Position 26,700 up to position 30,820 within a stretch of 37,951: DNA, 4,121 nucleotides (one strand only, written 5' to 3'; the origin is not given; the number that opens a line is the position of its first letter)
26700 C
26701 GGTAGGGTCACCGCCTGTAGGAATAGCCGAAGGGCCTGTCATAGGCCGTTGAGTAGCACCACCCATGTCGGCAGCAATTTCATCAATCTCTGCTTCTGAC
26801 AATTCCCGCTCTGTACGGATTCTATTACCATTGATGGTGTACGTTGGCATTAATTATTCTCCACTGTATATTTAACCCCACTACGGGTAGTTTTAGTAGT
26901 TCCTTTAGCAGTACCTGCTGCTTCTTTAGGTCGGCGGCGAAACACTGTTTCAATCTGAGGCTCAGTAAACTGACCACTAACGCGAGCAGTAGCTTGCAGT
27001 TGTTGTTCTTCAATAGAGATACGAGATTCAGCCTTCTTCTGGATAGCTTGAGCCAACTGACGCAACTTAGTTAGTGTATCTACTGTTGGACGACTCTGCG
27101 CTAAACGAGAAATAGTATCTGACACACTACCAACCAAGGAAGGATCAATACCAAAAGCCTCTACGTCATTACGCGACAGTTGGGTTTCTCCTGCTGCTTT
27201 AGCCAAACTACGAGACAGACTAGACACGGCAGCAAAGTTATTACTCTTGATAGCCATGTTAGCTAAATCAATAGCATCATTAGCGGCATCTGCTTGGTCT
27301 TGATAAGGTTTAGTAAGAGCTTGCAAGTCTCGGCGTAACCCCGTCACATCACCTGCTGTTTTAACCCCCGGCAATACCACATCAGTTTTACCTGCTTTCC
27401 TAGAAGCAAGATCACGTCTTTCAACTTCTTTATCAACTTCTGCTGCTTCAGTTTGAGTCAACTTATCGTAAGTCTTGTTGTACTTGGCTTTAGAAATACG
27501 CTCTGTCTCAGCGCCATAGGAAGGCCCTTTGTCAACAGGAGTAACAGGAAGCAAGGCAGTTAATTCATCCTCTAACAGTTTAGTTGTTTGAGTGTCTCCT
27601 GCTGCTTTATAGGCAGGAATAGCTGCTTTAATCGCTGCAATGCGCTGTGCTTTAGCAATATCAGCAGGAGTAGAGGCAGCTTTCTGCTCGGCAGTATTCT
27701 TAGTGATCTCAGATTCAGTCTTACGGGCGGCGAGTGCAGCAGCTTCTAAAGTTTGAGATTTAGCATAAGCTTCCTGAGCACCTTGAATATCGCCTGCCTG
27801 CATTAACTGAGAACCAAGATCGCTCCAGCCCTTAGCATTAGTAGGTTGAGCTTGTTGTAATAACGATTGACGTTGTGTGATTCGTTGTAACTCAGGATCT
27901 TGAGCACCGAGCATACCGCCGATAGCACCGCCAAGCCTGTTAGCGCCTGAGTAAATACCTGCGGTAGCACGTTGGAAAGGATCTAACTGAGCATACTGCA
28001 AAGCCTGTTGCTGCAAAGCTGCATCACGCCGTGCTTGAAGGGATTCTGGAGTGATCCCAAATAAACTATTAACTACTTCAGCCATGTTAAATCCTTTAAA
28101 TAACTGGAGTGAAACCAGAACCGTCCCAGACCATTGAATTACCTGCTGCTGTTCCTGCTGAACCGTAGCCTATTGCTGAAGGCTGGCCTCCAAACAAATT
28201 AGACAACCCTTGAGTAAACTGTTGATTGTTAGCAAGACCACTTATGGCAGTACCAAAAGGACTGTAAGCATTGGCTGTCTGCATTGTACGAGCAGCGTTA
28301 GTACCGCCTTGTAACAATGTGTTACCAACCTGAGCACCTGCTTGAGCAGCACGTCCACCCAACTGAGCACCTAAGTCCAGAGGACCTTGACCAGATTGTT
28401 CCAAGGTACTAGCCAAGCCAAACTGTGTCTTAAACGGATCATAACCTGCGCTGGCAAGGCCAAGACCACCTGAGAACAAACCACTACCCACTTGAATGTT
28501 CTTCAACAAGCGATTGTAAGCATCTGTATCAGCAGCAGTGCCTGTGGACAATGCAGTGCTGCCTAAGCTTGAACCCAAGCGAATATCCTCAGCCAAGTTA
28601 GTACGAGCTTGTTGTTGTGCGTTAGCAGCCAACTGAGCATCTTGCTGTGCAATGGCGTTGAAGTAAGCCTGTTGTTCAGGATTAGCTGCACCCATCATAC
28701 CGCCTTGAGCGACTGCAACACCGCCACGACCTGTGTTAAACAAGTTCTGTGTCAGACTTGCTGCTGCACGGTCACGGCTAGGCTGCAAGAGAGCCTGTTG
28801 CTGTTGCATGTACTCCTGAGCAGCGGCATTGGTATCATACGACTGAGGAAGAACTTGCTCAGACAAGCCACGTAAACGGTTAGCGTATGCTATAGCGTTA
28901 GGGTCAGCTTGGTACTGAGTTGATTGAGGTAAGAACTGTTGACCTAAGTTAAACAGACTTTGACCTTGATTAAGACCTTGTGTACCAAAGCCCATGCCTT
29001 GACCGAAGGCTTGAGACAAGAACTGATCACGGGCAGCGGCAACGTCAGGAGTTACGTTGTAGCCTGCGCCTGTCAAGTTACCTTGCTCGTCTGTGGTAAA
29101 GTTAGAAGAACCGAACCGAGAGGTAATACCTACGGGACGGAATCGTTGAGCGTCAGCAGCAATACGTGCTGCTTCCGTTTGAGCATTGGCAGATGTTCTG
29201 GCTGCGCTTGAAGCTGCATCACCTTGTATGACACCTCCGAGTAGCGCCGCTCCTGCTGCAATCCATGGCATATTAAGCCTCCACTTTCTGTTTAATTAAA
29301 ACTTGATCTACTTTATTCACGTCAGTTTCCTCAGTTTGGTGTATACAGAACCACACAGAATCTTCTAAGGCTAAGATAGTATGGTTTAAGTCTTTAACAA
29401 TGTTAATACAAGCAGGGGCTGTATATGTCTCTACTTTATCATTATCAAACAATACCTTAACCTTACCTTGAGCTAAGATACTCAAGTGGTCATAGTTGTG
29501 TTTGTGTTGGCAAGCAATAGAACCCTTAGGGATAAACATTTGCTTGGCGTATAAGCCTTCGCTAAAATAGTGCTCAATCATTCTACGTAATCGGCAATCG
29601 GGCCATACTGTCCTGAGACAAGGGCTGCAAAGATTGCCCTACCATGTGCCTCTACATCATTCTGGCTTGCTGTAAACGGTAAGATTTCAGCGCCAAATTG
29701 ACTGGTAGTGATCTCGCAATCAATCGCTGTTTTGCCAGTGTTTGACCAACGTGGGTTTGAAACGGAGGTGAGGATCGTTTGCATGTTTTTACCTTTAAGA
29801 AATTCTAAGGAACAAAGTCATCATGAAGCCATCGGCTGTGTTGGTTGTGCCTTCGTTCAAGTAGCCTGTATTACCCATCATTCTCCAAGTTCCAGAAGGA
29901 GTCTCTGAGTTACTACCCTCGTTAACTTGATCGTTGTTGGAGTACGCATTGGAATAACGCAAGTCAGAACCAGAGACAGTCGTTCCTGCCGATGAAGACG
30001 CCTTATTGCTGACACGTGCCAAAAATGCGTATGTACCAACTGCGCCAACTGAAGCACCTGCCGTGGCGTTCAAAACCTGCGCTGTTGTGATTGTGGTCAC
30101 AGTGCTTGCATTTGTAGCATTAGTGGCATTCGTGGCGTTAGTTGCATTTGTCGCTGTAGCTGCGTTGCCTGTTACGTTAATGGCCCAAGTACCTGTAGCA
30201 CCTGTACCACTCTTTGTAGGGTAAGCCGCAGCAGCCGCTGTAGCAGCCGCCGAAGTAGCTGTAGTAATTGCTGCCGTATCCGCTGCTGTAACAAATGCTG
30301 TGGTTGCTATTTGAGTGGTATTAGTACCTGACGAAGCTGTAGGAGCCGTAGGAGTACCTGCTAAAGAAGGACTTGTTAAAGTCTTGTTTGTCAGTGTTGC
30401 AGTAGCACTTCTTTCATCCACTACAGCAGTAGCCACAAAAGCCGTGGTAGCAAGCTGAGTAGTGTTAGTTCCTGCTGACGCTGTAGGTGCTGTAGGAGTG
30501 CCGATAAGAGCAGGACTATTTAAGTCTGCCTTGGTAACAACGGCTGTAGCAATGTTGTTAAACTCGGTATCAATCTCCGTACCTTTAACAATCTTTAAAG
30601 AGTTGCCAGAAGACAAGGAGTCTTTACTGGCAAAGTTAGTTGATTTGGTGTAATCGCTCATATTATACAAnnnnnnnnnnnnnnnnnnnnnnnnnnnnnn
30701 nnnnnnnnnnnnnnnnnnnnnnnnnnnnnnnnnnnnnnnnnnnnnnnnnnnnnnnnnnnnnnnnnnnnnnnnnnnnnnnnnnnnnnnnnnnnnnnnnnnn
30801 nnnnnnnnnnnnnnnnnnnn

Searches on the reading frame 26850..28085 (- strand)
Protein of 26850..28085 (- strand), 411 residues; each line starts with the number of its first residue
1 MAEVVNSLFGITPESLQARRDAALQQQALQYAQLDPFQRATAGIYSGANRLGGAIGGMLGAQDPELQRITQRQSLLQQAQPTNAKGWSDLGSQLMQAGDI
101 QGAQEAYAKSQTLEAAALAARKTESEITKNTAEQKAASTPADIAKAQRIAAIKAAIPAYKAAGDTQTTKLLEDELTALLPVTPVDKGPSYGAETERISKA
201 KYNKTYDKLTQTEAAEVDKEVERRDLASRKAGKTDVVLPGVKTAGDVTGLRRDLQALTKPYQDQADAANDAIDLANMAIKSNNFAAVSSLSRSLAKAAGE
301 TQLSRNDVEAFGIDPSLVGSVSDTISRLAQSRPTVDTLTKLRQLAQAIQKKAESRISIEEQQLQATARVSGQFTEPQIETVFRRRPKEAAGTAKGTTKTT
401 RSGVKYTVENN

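Call 8: search_protein_families(library=phrogs, proteins=[window:26850-28085:-], max_evalue=0.001)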
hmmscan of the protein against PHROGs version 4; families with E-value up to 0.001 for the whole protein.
window:26850-28085:- (411 aa): 0 families

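Call 69: search_protein_families(library=pfam, proteins=[window:26850-28085:-], max_evalue=0.01)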
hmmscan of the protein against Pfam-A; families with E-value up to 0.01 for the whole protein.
window:26850-28085:- (411 aa): 1 family
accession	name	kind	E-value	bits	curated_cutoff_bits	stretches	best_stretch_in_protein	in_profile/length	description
PF23914.1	TPR_CcmH_CycH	-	0.0016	18.7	42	1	78-120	44-86/158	Cytochrome c-type biogenesis protein H TPR domain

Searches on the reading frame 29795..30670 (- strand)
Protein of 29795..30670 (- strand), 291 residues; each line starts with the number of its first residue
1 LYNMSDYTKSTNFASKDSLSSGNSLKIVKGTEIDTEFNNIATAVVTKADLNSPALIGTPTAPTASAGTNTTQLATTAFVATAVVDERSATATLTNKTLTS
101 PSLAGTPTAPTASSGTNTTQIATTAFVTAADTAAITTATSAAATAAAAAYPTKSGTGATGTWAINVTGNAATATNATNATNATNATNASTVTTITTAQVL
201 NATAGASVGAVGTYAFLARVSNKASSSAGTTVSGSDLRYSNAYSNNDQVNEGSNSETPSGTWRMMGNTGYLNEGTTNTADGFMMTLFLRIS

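Call 8: search_protein_families(library=phrogs, proteins=[window:29795-30670:-], max_evalue=0.001)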
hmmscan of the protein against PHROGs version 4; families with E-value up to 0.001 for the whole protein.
window:29795-30670:- (291 aa): 11 families
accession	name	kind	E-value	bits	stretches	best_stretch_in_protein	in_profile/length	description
phrog_454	-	tail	2.2e-15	56.9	2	45-83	283-321/1376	tail fiber protein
phrog_9625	-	unknown function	1.5e-13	50.3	1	45-142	798-912/1586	-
phrog_7032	-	tail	7e-11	41.9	1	39-83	242-286/866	tail fiber protein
phrog_2631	-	tail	2.1e-10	40.8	1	39-83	341-381/644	tail fiber protein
phrog_4209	-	tail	9.9e-08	32.4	1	37-95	98-157/406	tail fiber protein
phrog_4549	-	tail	7.8e-06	25.3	1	36-90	260-314/869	tail fiber protein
phrog_8713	-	tail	5.9e-05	23.2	1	41-83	388-430/509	tail fiber protein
phrog_22682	-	tail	6.7e-05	23.2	1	6-235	144-358/400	tail fiber protein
phrog_11518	-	tail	8e-05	22.1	1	37-89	265-313/812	tail fiber protein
phrog_38759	-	unknown function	8.7e-05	22.1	1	27-84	148-204/920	-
phrog_32934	-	unknown function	0.00011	21.8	1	42-101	71-128/577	-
